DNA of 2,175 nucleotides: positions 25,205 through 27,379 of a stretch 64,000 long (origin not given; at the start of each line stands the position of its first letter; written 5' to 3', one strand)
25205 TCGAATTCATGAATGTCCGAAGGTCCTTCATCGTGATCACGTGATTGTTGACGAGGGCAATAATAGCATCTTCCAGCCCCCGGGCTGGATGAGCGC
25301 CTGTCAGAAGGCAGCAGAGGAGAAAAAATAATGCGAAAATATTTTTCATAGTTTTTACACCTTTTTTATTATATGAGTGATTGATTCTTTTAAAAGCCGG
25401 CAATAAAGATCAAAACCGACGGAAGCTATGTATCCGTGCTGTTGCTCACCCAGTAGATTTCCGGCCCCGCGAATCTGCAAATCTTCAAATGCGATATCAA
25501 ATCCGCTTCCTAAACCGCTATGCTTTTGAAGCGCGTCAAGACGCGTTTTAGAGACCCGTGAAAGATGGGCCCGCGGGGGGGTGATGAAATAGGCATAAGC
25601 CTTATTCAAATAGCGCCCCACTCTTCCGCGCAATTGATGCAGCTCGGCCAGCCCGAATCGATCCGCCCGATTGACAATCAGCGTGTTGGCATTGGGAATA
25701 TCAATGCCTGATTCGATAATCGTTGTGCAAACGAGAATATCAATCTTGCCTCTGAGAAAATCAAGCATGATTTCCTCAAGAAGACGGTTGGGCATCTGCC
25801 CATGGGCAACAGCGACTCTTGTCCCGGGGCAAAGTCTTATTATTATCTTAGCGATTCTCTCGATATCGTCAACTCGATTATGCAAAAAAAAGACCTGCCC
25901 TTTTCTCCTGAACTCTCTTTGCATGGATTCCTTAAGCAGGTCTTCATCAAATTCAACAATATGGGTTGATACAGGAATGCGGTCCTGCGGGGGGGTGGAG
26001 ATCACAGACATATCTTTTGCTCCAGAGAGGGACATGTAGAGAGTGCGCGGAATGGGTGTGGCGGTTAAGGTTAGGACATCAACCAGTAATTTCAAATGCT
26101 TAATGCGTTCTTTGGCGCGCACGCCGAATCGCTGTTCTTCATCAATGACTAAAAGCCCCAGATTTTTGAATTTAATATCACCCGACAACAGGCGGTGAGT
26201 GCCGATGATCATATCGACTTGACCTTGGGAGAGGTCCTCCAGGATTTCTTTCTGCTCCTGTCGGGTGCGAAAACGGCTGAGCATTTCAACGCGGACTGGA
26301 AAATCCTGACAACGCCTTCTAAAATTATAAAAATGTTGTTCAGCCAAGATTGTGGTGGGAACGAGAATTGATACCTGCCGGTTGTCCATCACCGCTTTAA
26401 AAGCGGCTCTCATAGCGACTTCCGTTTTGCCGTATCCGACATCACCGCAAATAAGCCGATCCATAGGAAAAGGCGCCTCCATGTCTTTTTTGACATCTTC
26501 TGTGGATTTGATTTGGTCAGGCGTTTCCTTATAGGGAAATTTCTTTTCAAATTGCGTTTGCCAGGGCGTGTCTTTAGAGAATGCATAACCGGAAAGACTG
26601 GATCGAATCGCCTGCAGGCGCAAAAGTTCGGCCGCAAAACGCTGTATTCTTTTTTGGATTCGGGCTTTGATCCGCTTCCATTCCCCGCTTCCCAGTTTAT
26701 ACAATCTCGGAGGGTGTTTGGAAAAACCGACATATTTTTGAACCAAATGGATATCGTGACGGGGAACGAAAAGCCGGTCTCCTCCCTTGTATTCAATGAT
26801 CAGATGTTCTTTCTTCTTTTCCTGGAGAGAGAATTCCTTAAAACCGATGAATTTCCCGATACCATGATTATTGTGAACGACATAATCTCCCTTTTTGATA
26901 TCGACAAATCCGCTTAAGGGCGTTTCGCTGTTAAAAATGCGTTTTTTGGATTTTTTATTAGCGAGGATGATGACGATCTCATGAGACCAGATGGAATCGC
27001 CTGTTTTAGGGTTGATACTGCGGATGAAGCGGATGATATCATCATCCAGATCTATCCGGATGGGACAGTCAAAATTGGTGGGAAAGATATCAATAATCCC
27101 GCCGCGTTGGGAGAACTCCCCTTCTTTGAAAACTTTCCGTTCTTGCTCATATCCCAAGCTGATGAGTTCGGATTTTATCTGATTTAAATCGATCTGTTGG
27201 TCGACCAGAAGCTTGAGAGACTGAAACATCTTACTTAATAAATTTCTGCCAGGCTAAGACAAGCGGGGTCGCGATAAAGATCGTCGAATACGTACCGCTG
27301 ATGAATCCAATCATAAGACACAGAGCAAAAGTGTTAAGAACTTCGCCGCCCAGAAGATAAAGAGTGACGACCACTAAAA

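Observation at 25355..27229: Minimal Mfd: 624-aa transcription-repair coupling factor lacking most of the UvrB-homology module and the C-terminal autoinhibitory domain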

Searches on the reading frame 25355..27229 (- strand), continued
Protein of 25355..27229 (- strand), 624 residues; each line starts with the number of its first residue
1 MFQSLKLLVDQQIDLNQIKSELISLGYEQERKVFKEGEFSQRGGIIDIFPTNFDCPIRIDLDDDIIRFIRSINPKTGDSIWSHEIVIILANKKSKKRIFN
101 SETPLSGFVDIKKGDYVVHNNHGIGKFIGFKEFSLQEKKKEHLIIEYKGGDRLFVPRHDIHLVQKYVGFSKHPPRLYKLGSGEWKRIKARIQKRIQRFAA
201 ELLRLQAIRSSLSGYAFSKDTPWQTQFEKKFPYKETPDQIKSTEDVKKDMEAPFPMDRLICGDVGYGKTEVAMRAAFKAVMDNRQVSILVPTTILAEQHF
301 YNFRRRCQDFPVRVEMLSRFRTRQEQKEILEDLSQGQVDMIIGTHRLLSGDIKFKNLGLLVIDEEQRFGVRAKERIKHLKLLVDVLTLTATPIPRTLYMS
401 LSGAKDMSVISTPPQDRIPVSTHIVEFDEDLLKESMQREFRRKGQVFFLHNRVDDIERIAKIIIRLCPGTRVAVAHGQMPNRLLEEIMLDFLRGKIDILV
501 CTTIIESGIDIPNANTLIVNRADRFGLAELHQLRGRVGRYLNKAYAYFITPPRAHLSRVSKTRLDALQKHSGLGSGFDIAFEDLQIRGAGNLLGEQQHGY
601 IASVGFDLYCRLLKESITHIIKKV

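Call 70: find_encoding_contigs(protein=P0055, flank=10000, max_places=1)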
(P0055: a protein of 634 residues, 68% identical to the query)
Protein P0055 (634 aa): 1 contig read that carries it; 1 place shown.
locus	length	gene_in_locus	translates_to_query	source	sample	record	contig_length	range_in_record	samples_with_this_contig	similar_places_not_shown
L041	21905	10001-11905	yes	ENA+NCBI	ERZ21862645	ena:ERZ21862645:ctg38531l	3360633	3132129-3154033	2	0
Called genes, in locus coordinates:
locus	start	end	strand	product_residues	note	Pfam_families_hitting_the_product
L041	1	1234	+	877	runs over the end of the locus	PF01411:tRNA-synt_2c, PF07973:tRNA_SAD, PF02272:DHHA1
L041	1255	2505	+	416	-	PF00815:Histidinol_dh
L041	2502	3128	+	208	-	PF00475:IGPD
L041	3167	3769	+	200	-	PF00117:GATase, PF07685:GATase_3 (weak), PF01174:SNO, PF07722:Peptidase_C26 (weak)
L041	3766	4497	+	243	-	PF00977:His_biosynth, PF01207:Dus (faint), PF05690:ThiG (faint), PF02581:TMP-TENI (faint), PF03060:NMO (faint)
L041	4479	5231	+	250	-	PF00977:His_biosynth, PF02581:TMP-TENI (faint), PF01207:Dus (faint), PF03060:NMO (faint)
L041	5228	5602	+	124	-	PF01502:PRA-CH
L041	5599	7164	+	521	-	PF04715:, PF00425:Chorismate_bind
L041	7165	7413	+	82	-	PF00886:Ribosomal_S16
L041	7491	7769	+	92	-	PF02699:YajC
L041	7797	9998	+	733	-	PF07549:Sec_GG (faint), PF21760:SecD_1st, PF22599:SecDF_P1_head, PF02355:SecD_SecF_C, PF03176:MMPL (weak), PF02355:SecD_SecF_C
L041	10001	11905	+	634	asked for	PF14814:UB2H (weak), PF17757:UvrB_inter, PF02559:CarD_TRCF_RID, PF00270:DEAD, PF04851:ResIII (weak), PF00271:Helicase_C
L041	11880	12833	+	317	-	PF13623:SurA_N_2, PF13624:SurA_N_3, PF09312:SurA_N, PF13145:Rotamase_2, PF13616:Rotamase_3, PF00639:Rotamase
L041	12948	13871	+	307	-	PF04166:PdxA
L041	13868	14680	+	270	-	PF00398:RrnaAD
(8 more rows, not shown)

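Call 72: predict_structure(alignment_id=A2)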
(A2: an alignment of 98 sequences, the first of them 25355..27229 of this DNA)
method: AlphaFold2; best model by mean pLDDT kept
length: 624 residues; sequences in the alignment: 98
mean_pLDDT: 83.3   pTM: 0.70
mean pLDDT of the five models: 83.3, 82.1, 80.9, 78.9, 77.4
residues with pLDDT >= 90: 212; 70-90: 338; 50-70: 56; < 50: 18
segments of 3 or more residues with pLDDT < 50: 93-109
pLDDT, mean of each block of 10 residues (from residue 1): 79 90 91 86 91 82 91 74 83 45 42 83 90 73 90 83 74 83 89 85 76 87 92 87 94 89 85 96 95 81 88 90 91 96 91 94 78 83 88 63 71 78 91 93 91 89 92 89 84 89 65 84 88 79 88 86 87 77 70 70 80 81 74
secondary structure, 60 per line:
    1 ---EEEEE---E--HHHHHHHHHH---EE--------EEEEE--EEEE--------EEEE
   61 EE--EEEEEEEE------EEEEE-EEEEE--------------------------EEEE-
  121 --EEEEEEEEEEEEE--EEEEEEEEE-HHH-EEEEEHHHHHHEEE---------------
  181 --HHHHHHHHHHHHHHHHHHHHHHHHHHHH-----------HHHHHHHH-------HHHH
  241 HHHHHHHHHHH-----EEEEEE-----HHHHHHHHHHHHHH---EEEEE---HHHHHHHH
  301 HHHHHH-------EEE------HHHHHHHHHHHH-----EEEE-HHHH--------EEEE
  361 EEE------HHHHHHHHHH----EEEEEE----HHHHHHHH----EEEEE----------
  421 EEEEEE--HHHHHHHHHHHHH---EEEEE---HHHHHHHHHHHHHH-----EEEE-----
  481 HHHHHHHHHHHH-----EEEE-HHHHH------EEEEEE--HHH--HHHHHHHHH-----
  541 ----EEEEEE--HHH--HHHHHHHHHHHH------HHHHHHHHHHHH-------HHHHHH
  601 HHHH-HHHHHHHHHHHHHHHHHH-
elements in order: E4-8 H15-24 E38-42 E45-48 E57-62 E65-72 E79-83 E85-89 E116-119 E123-135 E138-146 E152-156 H157-162 E163-165 H183-210 H222-229 H237-251 E257-262 H268-281 E285-289 H293-306 E314-316 H323-334 E340-343 H345-348 E357-363 H370-379 E384-389 H394-401 E406-410 E421-426 H429-441 E445-449 H453-466 E472-475 H481-492 E498-501 H503-507 E514-519 H527-535 E545-550 H558-569 H576-587 H595-604 H606-623

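Call 74: fold_search(model_id=the predicted structure, library=pdb)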
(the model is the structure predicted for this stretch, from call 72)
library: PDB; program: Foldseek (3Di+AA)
matches with E <= 10: 1809; with E <= 0.001: 931
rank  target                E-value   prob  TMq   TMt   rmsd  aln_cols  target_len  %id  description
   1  2eyq_A                1.4e-60  1.00  0.62  0.38   9.7       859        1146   32  Crystal structure of Escherichia coli transcription-repair coupling factor (released 2006-02-28)
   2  6ac8_A                1.6e-60  1.00  0.72  0.41  11.0       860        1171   33  Crystal structure of Mycobacterium smegmatis Mfd at 2.75 A resolution (released 2019-08-28)
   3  2eyq_B                1.7e-59  1.00  0.61  0.37  12.5       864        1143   31  Crystal structure of Escherichia coli transcription-repair coupling factor (released 2006-02-28)
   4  6ac8_B                2.2e-59  1.00  0.70  0.40  11.1       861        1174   33  Crystal structure of Mycobacterium smegmatis Mfd at 2.75 A resolution (released 2019-08-28)
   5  6acx_B                6.4e-59  1.00  0.70  0.40  11.7       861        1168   32  Crystal structure of Mycobacterium smegmatis Mfd in complex with ADP + Pi at 3.5 A resolution. (released 2019-08-28)
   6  6acx_A                1.5e-57  1.00  0.72  0.41  11.6       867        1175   33  Crystal structure of Mycobacterium smegmatis Mfd in complex with ADP + Pi at 3.5 A resolution. (released 2019-08-28)
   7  9n11_A                3.6e-57  1.00  0.63  0.37  23.2       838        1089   32  Mfd-bound E.coli RNA polymerase elongation complex + ADP-BeF3 - L1.5 state (released 2025-10-15)
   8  6ac6_A                6.1e-57  1.00  0.71  0.41  11.0       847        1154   33  Ab initio crystal structure of Selenomethionine labelled Mycobacterium smegmatis Mfd (released 2019-08-28)
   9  6aca                  9.6e-57  1.00  0.72  0.42  11.9       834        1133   34  Crystal structure of Mycobacterium tuberculosis Mfd at 3.6 A resolution (released 2019-08-28)
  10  6ac6_B                2.0e-56  1.00  0.69  0.40  11.5       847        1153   33  Ab initio crystal structure of Selenomethionine labelled Mycobacterium smegmatis Mfd (released 2019-08-28)
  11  6x2f_A                2.3e-54  1.00  0.58  0.33  26.0       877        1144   31  Mfd-bound E.coli RNA polymerase elongation complex - L2 state (released 2021-02-03)
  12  6x26_A                1.9e-52  1.00  0.68  0.39  13.3       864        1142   32  Mfd-bound E.coli RNA polymerase elongation complex - L1 state (released 2021-02-03)
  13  6xeo_A                6.3e-47  1.00  0.76  0.44  12.4       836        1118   33  Structure of Mfd bound to dsDNA (released 2020-08-19)
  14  6m6a_M                6.3e-40  1.00  0.53  0.70  18.3       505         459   45  Cryo-EM structure of Thermus thermophilus Mfd in complex with RNA polymerase (released 2020-10-14)
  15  7ssg_A                1.6e-34  1.00  0.54  0.85   4.1       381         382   53  Mfd DNA complex (released 2022-05-25)
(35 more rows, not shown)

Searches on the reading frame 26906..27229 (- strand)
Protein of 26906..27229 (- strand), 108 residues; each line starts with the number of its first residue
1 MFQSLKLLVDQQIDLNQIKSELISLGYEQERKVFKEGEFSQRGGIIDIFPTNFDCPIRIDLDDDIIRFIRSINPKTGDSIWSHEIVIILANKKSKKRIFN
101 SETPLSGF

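Call 62: search_solved_structures(query=window:26906-27229:-, show_alignments=5, max_evalue=0.01)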
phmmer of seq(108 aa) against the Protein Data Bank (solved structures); distinct sequences matched with E-value up to 0.01: 25.
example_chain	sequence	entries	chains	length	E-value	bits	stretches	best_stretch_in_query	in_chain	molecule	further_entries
4dfc_A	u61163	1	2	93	1.1e-08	38.5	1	5-73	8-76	Transcription-repair-coupling factor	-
3fpn_B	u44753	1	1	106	1.7e-07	34.6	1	6-88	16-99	Geobacillus stearothermophilus UvrB interaction domain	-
2b2n_A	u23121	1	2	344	1.8e-07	34.6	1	9-73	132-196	Transcription-repair coupling factor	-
3hjh_A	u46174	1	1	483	2.8e-07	34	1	10-73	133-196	Transcription-repair-coupling factor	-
6x26_A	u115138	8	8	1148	6.3e-07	32.9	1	10-73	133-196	Transcription-repair-coupling factor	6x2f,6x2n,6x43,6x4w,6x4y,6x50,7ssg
2eyq_A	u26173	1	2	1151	6.3e-07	32.8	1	10-73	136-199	Transcription-repair coupling factor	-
9n07_A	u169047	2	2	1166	6.5e-07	32.8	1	10-73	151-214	Transcription-repair-coupling factor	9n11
6xeo_A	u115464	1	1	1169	6.5e-07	32.8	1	10-73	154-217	Transcription-repair-coupling factor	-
6ac6_A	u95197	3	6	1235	1.1e-06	32.1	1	6-71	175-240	Mycobacterium smegmatis Mfd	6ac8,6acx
6o8g_A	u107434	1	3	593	2.2e-06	31.1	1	6-89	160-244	UvrABC system protein B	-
6o8h_A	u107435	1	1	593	2.2e-06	31.1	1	6-89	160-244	UvrABC system protein B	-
6o8e_A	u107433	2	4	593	2.4e-06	31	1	6-89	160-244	UvrABC system protein B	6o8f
1t5l_A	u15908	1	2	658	3.5e-06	30.4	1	6-89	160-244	UvrABC system protein B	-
2fdc_A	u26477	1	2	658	3.5e-06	30.4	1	6-89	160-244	UvrABC system protein B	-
3uwx_B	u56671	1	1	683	3.8e-06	30.3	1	6-89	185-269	UvrABC system protein B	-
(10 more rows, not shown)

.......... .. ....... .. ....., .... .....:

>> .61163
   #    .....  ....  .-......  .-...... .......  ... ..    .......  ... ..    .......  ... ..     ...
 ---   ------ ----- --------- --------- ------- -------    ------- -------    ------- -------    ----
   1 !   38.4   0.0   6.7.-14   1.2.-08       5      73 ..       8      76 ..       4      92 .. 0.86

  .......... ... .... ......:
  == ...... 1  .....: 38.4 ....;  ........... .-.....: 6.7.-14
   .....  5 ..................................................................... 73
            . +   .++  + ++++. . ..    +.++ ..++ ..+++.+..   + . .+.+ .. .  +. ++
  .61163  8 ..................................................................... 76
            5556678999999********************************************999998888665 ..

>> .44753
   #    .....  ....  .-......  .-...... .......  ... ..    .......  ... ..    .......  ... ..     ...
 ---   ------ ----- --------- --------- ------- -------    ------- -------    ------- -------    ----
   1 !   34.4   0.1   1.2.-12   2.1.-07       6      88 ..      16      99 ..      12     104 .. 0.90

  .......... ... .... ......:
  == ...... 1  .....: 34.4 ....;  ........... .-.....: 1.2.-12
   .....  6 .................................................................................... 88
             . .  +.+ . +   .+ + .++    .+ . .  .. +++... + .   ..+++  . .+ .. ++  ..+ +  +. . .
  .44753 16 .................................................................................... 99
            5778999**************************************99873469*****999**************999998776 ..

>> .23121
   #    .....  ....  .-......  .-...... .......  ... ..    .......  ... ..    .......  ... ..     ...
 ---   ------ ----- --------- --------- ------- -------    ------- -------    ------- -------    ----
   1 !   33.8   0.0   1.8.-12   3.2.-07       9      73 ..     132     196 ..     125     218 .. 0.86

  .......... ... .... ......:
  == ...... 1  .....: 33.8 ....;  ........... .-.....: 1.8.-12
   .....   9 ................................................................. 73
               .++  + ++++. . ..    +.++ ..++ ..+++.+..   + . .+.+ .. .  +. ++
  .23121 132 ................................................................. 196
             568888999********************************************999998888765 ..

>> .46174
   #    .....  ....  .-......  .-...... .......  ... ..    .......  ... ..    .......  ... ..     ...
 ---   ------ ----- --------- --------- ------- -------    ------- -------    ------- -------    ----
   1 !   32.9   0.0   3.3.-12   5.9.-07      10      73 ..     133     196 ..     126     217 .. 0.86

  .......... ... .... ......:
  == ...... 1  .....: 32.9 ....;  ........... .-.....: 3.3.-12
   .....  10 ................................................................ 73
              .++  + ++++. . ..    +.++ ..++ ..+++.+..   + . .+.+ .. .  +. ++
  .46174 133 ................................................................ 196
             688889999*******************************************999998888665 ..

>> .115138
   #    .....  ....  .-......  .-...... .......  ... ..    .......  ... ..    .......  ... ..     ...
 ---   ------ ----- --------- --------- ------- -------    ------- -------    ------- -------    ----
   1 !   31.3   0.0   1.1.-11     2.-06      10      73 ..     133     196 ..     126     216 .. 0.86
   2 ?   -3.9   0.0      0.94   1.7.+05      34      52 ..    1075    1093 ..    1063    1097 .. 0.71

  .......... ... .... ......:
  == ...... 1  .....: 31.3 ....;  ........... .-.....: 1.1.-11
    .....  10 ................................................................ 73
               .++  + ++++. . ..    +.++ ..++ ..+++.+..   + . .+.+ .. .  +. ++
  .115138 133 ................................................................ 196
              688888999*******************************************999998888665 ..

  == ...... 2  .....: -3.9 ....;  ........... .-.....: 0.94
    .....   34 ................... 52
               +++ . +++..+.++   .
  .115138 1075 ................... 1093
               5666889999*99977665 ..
